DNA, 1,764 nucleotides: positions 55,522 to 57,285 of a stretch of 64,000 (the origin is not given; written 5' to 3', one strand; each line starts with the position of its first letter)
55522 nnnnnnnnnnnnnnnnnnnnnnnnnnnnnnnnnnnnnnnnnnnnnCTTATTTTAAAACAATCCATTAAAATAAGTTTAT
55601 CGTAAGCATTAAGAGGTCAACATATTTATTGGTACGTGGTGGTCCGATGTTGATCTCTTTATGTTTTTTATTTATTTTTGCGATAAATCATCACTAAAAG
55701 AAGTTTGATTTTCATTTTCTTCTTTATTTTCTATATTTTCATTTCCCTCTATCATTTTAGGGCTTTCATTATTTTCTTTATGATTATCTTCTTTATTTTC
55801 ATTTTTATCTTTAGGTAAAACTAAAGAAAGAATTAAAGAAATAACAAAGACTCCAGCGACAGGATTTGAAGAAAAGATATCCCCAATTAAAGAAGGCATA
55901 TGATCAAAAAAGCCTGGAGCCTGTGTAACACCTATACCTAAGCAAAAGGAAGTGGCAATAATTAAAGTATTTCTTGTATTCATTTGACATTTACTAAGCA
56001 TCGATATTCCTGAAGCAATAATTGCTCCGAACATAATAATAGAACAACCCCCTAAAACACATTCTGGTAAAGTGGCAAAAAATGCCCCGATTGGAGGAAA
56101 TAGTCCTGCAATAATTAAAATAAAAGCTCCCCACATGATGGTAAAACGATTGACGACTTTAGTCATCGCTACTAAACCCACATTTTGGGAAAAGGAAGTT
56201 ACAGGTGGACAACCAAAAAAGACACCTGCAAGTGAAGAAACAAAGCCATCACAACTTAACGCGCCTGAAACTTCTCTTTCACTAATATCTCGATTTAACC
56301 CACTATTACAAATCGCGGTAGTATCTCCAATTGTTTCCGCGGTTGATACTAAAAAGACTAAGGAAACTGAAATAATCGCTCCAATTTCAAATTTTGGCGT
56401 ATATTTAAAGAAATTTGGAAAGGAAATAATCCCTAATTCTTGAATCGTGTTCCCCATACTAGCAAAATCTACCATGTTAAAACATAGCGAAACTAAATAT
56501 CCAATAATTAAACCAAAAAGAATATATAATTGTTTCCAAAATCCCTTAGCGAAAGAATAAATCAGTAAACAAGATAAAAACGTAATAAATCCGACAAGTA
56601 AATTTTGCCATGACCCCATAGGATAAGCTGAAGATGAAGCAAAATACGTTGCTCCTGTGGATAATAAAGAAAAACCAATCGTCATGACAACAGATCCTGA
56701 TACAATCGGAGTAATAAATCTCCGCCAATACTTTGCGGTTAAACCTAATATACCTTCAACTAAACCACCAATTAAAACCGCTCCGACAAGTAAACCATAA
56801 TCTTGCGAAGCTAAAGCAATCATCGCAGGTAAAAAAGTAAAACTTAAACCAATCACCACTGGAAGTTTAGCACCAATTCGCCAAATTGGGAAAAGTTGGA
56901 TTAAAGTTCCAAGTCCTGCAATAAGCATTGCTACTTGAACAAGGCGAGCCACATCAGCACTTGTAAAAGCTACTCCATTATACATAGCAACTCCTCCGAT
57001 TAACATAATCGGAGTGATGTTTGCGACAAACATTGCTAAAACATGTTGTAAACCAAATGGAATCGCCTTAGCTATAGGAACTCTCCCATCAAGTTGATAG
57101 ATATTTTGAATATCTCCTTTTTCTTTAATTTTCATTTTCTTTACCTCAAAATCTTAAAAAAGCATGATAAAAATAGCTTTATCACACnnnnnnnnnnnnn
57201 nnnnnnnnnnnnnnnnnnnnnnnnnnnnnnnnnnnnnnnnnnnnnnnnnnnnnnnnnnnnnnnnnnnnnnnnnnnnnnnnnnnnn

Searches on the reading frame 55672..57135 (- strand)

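Call 43: search_protein_families(library=pfam, proteins=[window:55672-57135:-], max_evalue=0.001)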
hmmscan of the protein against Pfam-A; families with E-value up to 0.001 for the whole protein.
window:55672-57135:- (487 aa): 1 family
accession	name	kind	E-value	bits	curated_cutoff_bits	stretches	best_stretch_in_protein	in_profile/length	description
PF00860.26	Xan_ur_permease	-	1.1e-77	261.8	27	1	23-407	2-387/389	Permease family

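Call 44: search_protein_families(library=padloc, proteins=[window:55672-57135:-], max_evalue=0.01)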
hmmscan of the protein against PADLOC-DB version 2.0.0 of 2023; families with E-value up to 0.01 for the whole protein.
window:55672-57135:- (487 aa): 0 families
